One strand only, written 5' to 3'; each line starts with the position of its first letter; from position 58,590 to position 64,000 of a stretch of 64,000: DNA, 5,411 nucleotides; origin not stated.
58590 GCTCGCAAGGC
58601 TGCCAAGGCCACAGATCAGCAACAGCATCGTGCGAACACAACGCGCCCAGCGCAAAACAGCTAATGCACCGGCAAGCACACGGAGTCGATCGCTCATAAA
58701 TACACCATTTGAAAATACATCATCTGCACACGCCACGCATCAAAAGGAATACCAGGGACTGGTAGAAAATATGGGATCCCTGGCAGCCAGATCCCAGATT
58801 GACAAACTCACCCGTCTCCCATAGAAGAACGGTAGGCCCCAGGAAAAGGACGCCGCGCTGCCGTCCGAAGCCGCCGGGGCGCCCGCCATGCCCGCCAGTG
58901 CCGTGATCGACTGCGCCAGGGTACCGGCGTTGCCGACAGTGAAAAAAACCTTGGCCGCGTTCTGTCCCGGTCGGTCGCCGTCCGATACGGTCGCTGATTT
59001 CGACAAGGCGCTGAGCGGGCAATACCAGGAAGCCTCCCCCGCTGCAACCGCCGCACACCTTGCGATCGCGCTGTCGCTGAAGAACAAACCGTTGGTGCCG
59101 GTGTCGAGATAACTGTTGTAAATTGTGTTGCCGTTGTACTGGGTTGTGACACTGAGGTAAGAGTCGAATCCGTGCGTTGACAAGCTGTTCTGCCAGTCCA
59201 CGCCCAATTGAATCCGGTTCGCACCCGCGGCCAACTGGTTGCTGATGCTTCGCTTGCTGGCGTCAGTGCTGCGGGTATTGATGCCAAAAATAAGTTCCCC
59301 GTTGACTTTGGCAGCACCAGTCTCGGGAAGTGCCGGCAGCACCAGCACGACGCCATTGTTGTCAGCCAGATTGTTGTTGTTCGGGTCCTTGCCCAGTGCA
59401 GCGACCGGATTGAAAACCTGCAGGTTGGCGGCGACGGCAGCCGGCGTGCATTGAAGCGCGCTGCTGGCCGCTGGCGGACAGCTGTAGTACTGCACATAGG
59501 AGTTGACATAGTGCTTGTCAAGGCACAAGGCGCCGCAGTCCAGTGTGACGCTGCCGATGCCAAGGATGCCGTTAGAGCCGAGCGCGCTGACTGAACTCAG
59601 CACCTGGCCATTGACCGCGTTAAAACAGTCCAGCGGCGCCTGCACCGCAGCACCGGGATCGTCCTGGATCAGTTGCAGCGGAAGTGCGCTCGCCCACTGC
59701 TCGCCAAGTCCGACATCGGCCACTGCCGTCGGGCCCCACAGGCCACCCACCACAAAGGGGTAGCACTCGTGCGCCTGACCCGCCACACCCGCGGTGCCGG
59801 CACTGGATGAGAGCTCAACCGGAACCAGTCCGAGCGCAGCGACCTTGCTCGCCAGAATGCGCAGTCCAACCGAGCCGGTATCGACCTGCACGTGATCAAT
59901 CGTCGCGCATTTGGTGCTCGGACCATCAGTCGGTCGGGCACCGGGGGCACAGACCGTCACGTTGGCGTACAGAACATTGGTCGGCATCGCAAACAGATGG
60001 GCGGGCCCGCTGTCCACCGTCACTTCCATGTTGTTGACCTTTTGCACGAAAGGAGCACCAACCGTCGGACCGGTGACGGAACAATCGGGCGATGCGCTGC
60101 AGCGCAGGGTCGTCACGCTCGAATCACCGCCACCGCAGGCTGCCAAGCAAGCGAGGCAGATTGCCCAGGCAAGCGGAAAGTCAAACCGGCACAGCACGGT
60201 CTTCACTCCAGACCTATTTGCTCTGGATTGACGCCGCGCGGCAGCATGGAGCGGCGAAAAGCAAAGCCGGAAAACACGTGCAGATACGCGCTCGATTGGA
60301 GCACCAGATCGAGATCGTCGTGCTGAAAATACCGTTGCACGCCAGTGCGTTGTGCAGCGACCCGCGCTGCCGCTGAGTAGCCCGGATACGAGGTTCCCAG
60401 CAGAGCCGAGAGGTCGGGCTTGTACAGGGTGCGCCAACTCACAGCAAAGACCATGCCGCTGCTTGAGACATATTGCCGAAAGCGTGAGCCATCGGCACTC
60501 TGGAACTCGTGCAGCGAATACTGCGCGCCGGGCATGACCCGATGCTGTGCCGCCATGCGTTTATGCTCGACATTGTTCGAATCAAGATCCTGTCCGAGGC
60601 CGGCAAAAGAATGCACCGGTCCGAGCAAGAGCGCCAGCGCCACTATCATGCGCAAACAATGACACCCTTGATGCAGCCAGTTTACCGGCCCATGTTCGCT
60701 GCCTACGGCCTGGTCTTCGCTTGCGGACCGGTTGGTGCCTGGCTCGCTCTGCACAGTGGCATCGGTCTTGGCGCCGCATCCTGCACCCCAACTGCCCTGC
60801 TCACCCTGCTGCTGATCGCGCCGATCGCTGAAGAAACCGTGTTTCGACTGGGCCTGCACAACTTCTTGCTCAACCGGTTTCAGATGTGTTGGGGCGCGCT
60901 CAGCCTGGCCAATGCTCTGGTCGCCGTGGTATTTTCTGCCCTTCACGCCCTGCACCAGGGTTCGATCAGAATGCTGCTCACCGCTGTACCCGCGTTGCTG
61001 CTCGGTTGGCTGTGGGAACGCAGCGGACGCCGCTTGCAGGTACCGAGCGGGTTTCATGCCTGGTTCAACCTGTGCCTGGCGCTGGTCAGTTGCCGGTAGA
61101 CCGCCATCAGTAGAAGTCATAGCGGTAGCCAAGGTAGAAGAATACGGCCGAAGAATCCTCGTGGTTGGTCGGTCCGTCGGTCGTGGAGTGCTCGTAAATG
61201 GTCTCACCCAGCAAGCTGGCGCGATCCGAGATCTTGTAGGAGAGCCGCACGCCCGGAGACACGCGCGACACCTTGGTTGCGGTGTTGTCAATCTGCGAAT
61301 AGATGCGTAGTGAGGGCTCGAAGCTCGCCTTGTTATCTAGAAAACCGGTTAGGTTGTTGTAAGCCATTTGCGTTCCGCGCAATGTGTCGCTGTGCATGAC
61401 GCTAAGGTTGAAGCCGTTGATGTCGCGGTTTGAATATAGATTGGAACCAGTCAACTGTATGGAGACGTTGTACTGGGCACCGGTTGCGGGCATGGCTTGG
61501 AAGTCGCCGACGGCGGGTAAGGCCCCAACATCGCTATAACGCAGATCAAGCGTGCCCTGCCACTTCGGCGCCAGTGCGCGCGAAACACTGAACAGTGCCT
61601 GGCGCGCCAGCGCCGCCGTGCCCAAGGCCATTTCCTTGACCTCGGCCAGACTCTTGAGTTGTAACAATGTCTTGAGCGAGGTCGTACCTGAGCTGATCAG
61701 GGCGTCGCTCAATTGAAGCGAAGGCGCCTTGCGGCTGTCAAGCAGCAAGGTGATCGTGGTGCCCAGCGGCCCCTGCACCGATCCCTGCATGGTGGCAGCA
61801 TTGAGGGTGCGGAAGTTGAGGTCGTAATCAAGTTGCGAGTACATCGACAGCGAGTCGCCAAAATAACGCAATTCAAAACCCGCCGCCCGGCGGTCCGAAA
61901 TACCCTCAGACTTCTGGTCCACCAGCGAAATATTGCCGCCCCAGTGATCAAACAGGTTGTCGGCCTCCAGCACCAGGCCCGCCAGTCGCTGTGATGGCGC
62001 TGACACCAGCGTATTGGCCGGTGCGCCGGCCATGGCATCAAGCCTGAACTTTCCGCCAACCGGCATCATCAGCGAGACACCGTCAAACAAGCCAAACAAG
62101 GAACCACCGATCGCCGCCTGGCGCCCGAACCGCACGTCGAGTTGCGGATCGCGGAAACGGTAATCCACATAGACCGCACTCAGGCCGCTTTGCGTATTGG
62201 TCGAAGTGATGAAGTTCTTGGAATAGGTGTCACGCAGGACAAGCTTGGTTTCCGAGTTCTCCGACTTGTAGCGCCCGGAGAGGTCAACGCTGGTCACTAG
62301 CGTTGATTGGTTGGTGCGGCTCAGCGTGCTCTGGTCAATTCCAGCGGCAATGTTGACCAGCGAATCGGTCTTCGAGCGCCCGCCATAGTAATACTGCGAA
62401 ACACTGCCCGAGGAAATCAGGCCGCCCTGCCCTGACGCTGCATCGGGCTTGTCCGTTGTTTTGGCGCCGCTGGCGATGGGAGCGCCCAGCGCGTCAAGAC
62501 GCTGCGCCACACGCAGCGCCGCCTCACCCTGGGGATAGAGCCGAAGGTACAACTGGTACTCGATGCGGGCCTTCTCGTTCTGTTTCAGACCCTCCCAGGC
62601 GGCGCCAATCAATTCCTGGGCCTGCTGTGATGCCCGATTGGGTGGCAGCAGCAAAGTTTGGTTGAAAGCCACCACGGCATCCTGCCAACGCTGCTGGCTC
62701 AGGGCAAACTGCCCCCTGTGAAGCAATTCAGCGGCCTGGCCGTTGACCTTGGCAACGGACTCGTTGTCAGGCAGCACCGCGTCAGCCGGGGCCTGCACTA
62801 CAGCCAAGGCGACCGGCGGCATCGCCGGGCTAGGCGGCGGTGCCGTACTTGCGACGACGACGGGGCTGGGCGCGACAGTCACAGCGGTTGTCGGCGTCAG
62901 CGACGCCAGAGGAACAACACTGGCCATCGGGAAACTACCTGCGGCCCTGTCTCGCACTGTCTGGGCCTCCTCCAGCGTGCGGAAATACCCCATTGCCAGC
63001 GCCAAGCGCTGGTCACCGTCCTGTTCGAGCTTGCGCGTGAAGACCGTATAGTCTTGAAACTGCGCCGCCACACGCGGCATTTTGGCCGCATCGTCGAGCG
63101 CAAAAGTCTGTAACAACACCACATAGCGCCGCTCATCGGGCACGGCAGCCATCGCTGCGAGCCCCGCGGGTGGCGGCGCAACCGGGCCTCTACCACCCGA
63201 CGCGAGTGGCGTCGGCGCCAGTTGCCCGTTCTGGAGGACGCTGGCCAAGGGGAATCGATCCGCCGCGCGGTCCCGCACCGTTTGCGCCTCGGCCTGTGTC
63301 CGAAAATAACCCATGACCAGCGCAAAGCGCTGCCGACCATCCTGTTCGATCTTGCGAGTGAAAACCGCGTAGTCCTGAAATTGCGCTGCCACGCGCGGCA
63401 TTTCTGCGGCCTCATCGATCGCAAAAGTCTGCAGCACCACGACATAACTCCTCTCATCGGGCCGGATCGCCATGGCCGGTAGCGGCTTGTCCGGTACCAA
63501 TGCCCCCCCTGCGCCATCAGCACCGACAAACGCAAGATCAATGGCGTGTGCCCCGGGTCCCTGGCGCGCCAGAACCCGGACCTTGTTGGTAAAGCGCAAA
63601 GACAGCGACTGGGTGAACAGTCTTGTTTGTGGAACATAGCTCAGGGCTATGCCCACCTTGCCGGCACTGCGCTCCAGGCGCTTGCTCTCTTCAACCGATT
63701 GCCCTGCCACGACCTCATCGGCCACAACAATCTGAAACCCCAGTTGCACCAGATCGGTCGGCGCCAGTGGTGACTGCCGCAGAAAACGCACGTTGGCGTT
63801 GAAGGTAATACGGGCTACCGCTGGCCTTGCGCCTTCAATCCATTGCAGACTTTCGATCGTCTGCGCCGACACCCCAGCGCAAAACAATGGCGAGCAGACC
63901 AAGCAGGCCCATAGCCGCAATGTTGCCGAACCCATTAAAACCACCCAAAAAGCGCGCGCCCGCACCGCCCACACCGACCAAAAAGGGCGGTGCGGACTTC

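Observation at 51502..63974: Compact envelope gene cluster with the parts list of a trans-envelope redox conduit, in an arrangement I do not recognise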

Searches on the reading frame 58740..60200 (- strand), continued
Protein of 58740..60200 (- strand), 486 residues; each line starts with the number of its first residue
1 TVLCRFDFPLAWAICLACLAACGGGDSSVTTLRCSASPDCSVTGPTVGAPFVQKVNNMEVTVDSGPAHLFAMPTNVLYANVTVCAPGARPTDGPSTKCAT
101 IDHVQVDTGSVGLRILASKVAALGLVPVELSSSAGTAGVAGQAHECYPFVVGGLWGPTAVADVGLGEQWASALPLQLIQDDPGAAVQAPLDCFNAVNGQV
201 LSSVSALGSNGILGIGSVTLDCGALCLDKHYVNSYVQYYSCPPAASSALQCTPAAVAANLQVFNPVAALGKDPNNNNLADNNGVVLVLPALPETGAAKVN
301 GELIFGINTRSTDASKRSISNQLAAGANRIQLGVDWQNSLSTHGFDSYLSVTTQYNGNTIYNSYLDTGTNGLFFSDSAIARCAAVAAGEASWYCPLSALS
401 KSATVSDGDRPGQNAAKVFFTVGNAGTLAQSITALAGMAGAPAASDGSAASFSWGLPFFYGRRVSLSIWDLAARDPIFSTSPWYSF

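Call 43: search_solved_structures(query=A3, max_evalue=10, show_alignments=2)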
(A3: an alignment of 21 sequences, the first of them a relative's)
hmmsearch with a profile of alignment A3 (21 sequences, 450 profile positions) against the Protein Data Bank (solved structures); distinct sequences matched with E-value up to 10: 8.
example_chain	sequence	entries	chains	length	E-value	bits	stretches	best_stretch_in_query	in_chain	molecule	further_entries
6eio_A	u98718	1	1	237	0.084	14.8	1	242-329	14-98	Antifreeze protein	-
7y5x_B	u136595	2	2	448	0.27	13.1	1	86-144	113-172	Presenilin-2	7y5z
2io4_A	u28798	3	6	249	0.29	13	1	69-167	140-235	DNA polymerase sliding clamp B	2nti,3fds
2ix2_A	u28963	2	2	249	0.29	13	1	69-167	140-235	DNA POLYMERASE SLIDING CLAMP B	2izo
2hii_A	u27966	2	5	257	0.31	12.9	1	69-167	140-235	PCNA1 (SSO0397)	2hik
7rpo_A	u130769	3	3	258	0.31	12.9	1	69-167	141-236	DNA polymerase sliding clamp 1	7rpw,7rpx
9gy0_A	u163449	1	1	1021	0.97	11.3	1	88-124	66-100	Fanconi-associated nuclease 1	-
6zj3_SO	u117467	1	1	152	2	10.2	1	266-292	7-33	Ribosomal protein uS11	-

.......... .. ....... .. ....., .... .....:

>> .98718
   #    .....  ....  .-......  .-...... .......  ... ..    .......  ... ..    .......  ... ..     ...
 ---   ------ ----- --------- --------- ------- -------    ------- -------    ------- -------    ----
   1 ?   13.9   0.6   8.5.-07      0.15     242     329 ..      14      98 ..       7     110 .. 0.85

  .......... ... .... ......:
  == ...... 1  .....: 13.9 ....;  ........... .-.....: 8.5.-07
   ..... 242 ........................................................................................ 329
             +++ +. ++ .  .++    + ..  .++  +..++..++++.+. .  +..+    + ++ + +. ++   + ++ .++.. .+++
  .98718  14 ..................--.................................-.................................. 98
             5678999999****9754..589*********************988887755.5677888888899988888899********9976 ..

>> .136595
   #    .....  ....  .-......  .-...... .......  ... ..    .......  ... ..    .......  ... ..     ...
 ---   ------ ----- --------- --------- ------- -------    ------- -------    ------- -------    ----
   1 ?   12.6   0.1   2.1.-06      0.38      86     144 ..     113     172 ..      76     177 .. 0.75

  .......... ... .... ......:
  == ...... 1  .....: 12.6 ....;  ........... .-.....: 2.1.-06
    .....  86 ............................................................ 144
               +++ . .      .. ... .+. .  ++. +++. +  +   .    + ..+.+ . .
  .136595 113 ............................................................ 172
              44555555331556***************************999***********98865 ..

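Call 45: search_protein_families(library=pfam, proteins=[window:58740-60200:-], max_evalue=10)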
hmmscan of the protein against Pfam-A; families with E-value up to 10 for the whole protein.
window:58740-60200:- (486 aa): 1 family
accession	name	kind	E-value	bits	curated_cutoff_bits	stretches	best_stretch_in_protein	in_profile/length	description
PF11925.13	DUF3443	-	1e-84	285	25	1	55-470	4-354/367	Protein of unknown function (DUF3443)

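Call 55: find_encoding_contigs(protein=P0279, flank=10000, max_places=1)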
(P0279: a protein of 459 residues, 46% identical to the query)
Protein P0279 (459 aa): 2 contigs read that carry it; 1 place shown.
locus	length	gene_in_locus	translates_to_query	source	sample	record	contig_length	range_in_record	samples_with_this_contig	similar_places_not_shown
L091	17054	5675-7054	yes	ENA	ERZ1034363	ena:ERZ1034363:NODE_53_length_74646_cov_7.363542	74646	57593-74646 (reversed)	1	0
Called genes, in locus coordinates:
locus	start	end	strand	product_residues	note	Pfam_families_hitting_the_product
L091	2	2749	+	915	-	?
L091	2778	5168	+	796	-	PF13432:TPR_16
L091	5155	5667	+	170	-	PF11005:DUF2844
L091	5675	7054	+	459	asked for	PF11925:DUF3443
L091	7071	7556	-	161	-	PF00255:GSHPx, PF00578:AhpC-TSA (weak)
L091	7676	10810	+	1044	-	PF02743:dCache_1, PF08448:PAS_4 (weak), PF01590:GAF, PF13185:GAF_2, PF00512:HisKA, PF02518:HATPase_c, PF00072:Response_reg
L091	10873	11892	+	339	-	PF00248:Aldo_ket_red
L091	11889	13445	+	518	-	PF12974:Phosphonate-bd, PF00990:GGDEF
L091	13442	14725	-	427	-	PF07690:MFS_1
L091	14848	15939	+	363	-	PF01168:Ala_racemase_N, PF00842:Ala_racemase_C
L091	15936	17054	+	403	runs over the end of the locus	PF13487:HD_5 (weak)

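Call 56: find_encoding_contigs(protein=P0222, flank=10000, max_places=1)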
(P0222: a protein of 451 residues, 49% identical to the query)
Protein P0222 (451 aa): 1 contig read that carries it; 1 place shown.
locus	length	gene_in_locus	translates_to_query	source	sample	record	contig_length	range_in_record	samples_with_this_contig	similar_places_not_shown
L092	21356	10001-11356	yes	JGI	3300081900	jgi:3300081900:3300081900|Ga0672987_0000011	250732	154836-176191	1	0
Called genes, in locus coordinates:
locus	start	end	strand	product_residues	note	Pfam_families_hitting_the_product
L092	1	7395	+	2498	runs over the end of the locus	PF02085:Cytochrom_CIII (faint), PF09699:Paired_CXXCH_1 (faint), PF14522:Cytochrome_C7 (faint), PF14537:Cytochrom_c3_2 (faint), PF22113:Mtrc-MtrF_II-IV_dom (weak)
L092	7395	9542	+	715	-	-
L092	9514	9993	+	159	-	PF11005:DUF2844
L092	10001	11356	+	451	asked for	PF11925:DUF3443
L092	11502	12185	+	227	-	PF00005:ABC_tran, PF13304:AAA_21 (faint)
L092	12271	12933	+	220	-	PF03379:CcmB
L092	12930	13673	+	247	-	PF01578:Cytochrom_C_asm, PF27518:CcmC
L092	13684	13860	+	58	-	PF04995:CcmD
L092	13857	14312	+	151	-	PF03100:CcmE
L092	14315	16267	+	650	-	PF01578:Cytochrom_C_asm, PF16327:CcmF_C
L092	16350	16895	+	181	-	PF00578:AhpC-TSA, PF08534:Redoxin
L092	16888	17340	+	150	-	PF03918:CcmH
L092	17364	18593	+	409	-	PF13428:TPR_14 (faint), PF13432:TPR_16 (faint), PF23914:TPR_CcmH_CycH, PF12895:ANAPC3 (faint), PF00515:TPR_1 (faint), PF07719:TPR_2 (faint), PF13181:TPR_8 (faint), PF23892:Ig_CycH, +1 more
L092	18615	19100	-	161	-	PF00255:GSHPx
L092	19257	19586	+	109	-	PF13473:Cupredoxin_1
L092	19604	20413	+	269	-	PF03239:FTR1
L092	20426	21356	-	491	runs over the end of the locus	PF00773:RNB, PF18614:RNase_II_C_S1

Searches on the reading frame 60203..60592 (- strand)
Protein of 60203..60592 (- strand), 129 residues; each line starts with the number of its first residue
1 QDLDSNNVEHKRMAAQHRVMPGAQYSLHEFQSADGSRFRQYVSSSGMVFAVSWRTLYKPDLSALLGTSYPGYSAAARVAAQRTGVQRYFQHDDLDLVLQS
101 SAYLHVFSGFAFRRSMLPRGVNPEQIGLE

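Call 4: search_protein_families(library=pfam, proteins=[window:60203-60592:-], max_evalue=0.01)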
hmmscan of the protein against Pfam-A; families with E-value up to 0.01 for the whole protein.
window:60203-60592:- (129 aa): 1 family
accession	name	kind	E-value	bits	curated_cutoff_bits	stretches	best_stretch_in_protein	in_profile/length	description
PF11005.13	DUF2844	-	5.7e-25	88.2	22.4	1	13-126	16-130/130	Protein of unknown function (DUF2844)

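Call 5: search_protein_families(library=ncbifam, proteins=[window:60203-60592:-], max_evalue=0.01)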
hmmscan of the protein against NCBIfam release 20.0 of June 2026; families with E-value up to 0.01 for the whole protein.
window:60203-60592:- (129 aa): 0 families

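Call 45: search_protein_families(library=pfam, proteins=[window:60203-60592:-], max_evalue=10)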
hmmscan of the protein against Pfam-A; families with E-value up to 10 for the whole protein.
window:60203-60592:- (129 aa): 1 family
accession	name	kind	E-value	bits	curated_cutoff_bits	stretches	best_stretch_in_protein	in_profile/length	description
PF11005.13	DUF2844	-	5.7e-25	88.2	22.4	1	13-126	16-130/130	Protein of unknown function (DUF2844)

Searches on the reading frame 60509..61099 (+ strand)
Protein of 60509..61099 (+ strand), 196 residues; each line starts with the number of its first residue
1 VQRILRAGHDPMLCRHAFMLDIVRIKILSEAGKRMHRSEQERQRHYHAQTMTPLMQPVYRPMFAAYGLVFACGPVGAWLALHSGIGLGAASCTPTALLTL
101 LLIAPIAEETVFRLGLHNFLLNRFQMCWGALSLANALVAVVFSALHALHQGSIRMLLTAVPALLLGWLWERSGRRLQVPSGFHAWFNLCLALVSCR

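Call 4: search_protein_families(library=pfam, proteins=[window:60509-61099:+], max_evalue=0.01)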
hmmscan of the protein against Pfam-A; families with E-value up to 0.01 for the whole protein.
window:60509-61099:+ (196 aa): 1 family
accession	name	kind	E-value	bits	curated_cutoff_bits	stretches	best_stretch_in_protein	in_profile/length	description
PF02517.21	Rce1-like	-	1.2e-12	48.3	22.4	1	95-188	6-92/93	Type II CAAX prenyl endopeptidase Rce1-like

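Call 5: search_protein_families(library=ncbifam, proteins=[window:60509-61099:+], max_evalue=0.01)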
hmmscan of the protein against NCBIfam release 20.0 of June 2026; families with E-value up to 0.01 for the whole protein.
window:60509-61099:+ (196 aa): 6 families
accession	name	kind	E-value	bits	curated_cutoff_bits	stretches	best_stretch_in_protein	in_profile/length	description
NF033192.3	CPBP_JDVT_MrtJ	equivalog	1.4e-19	70.6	75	1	97-190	1-95/98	JDVT-CTERM system glutamic-type intramembrane protease MrtJ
NF040914.1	Mrt_core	domain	3.9e-08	33.3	100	1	98-194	5-105/108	myxosortase family intramembrane protease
NF040589.1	CPBP_Synerg_MrtS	equivalog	4.8e-06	26.9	130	1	101-187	80-160/170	Synerg-CTERM system glutamic-type intramembrane protease MrtS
NF040594.1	CPBP_fam_MrtC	equivalog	0.00012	21.9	195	1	78-189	99-214/221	myxosortase MrtC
NF040915.1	CPBP_fam_MrtZ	exception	0.00037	20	325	1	105-192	176-266/275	myxosortase MrtZ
NF040674.1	CPBP_fam_MrtP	equivalog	0.00084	18.9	250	1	97-194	250-350/354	myxosortase MrtP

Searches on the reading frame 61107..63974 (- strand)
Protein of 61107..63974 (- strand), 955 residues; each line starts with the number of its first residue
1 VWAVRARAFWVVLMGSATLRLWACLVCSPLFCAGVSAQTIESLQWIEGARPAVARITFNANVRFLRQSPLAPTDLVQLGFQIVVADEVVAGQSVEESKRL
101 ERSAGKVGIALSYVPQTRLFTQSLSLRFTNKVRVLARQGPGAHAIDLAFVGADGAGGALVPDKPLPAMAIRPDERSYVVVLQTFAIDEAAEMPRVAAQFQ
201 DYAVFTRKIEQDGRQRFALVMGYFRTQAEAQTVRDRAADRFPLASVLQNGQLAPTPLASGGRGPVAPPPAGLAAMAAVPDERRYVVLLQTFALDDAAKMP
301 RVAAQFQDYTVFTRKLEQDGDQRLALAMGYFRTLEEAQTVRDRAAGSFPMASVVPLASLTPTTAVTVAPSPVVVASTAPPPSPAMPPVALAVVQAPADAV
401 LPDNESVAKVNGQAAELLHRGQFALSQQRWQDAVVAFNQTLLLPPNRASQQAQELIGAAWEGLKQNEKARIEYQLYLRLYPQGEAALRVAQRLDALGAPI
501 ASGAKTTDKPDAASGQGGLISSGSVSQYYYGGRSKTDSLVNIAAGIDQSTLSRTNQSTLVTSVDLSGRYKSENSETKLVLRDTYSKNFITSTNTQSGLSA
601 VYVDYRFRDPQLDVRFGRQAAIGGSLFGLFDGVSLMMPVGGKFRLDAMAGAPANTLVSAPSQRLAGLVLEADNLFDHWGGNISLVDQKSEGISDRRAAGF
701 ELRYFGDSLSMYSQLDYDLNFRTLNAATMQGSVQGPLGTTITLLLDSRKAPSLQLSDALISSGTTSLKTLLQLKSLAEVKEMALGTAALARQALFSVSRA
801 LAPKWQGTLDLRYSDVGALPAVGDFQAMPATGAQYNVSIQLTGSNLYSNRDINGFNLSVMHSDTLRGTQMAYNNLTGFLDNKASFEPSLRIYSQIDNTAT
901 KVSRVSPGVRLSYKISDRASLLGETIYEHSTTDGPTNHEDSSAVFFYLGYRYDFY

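Call 4: search_protein_families(library=pfam, proteins=[window:61107-63974:-], max_evalue=0.01)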
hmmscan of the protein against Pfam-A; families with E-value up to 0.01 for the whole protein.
window:61107-63974:- (955 aa): 1 family
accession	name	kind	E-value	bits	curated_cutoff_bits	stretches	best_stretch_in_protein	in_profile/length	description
PF13371.12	TPR_9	-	0.0045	17.4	35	0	424-493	5-72/73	Tetratricopeptide repeat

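Call 5: search_protein_families(library=ncbifam, proteins=[window:61107-63974:-], max_evalue=0.01)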
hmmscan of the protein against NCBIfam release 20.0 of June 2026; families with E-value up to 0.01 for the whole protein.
window:61107-63974:- (955 aa): 1 family
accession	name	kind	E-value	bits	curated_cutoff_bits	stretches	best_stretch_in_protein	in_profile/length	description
TIGR03302.1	OM_YfiO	subfamily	0.0002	21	81.4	1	407-486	26-106/239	outer membrane protein assembly factor BamD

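Call 45: search_protein_families(library=pfam, proteins=[window:61107-63974:-], max_evalue=10)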
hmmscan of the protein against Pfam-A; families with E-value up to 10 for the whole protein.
window:61107-63974:- (955 aa): 6 families
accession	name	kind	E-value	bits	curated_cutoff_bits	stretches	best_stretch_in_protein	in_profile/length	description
PF13371.12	TPR_9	-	0.0045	17.4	35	1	424-493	5-72/73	Tetratricopeptide repeat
PF07719.23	TPR_2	-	0.028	15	27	0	415-443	2-30/34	Tetratricopeptide repeat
PF13525.12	YfiO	-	0.047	13.9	25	1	413-484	4-76/203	Outer membrane lipoprotein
PF05036.18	SPOR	-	0.08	13.7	21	1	195-238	21-65/76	SPOR domain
PF13432.12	TPR_16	-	0.25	12.3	32.7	1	424-483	7-64/65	Tetratricopeptide repeat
PF14863.12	Alkyl_sulf_dimr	-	1.6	9.6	26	0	189-235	81-127/139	Alkyl sulfatase dimerisation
